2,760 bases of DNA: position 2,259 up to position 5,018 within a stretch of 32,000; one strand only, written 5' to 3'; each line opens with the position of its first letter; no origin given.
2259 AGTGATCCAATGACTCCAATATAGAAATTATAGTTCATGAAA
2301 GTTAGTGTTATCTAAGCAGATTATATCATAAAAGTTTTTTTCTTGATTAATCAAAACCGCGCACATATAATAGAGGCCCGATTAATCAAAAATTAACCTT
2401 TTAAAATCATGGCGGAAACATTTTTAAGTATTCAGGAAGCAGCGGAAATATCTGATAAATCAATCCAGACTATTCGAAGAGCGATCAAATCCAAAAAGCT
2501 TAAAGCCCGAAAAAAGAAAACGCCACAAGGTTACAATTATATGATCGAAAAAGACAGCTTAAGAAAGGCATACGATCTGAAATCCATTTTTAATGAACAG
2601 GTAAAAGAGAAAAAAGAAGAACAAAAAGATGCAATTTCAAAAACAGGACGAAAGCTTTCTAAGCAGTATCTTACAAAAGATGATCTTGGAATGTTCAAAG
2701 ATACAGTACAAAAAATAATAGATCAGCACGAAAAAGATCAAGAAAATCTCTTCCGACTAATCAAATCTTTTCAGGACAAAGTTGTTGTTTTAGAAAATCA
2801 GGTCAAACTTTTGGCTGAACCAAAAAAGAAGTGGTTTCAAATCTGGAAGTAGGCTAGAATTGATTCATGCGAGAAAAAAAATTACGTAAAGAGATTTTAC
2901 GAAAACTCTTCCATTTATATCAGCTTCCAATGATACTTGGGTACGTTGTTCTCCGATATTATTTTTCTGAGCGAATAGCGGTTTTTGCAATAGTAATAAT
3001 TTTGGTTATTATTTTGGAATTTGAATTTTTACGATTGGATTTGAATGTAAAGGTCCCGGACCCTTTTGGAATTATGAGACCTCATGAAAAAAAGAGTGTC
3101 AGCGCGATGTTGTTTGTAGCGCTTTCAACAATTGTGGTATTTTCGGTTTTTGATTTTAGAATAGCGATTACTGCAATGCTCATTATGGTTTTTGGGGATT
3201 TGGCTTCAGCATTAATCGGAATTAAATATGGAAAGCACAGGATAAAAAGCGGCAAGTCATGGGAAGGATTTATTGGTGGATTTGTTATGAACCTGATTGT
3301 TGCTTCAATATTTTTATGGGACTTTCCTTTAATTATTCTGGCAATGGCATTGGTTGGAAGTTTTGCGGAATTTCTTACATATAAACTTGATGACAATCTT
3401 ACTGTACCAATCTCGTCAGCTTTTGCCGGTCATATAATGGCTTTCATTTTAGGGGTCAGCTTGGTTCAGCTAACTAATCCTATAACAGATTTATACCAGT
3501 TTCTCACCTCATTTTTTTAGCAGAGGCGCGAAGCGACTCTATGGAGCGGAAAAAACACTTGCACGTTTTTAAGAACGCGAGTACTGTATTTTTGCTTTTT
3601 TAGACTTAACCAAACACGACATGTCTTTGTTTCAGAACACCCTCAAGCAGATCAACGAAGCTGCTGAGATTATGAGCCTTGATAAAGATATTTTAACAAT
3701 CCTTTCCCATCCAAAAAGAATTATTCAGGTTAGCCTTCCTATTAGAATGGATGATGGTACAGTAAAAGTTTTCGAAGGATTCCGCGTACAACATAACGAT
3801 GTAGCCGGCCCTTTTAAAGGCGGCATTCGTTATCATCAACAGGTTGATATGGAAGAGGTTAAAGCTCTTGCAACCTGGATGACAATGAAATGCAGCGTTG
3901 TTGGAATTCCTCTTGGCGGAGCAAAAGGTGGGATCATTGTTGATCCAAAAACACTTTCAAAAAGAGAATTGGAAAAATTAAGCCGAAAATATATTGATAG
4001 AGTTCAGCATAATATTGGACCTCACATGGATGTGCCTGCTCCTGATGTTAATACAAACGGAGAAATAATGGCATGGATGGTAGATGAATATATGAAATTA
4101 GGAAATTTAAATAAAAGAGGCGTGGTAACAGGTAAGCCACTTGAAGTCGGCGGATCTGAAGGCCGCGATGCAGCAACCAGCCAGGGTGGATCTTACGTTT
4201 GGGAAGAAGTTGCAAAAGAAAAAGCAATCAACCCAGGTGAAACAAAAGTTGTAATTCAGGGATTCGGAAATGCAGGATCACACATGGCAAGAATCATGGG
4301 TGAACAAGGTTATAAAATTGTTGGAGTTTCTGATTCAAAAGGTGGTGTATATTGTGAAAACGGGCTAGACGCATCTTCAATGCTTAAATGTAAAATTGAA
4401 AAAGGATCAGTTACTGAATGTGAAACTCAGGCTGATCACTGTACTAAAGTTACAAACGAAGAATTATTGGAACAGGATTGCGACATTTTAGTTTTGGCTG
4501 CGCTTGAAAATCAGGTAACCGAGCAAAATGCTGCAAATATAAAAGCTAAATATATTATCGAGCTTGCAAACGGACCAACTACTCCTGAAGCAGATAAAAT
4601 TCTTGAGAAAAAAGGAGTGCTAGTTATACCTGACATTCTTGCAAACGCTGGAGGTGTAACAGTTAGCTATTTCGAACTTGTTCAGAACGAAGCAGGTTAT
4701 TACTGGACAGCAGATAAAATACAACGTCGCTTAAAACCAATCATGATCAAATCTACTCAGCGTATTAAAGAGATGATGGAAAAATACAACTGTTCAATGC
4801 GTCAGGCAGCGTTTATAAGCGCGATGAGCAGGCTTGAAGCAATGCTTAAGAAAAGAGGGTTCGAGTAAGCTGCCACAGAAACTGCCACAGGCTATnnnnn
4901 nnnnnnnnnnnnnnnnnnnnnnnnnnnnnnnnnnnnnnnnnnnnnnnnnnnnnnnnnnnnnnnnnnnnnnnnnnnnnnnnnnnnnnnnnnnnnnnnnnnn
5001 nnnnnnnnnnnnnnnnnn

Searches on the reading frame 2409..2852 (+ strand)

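Call 19: search_protein_families(library=pfam, proteins=[window:2409-2852:+], max_evalue=0.001)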
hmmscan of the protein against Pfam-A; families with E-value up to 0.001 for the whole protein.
window:2409-2852:+ (147 aa): 1 family
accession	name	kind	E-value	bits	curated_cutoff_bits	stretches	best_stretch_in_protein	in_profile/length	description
PF12728.13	HTH_17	-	4.7e-07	30.4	27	1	5-52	1-44/51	Helix-turn-helix domain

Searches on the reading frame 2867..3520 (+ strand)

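Call 19: search_protein_families(library=pfam, proteins=[window:2867-3520:+], max_evalue=0.001)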
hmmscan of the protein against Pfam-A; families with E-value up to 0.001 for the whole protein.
window:2867-3520:+ (217 aa): 1 family
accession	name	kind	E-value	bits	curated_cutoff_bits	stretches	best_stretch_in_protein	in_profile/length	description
PF01148.25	CTP_transf_1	-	0.00022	21.6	24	1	31-167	69-210/264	Cytidylyltransferase family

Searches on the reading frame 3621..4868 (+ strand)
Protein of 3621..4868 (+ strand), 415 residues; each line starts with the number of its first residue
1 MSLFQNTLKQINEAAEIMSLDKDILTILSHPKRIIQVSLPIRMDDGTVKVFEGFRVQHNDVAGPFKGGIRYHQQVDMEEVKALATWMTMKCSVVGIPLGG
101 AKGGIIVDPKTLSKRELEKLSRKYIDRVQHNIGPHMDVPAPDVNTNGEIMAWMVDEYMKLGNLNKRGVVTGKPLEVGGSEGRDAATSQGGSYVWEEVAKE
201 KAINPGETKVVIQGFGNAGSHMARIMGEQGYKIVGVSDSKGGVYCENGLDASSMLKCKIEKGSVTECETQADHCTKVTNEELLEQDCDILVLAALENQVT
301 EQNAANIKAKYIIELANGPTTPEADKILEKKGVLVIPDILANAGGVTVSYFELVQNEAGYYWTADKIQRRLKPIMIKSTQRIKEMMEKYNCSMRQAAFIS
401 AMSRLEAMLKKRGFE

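Call 19: search_protein_families(library=pfam, proteins=[window:3621-4868:+], max_evalue=0.001)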
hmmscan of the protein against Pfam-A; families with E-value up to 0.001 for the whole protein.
window:3621-4868:+ (415 aa): 2 families
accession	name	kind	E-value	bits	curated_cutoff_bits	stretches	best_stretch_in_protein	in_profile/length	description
PF00208.27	ELFV_dehydrog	-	2.6e-76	256.9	23.4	1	177-413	1-241/241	Glutamate/Leucine/Phenylalanine/Valine dehydrogenase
PF02812.23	ELFV_dehydrog_N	-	2.3e-57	192.7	25.3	1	31-158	1-128/129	Glu/Leu/Phe/Val dehydrogenase, dimerisation domain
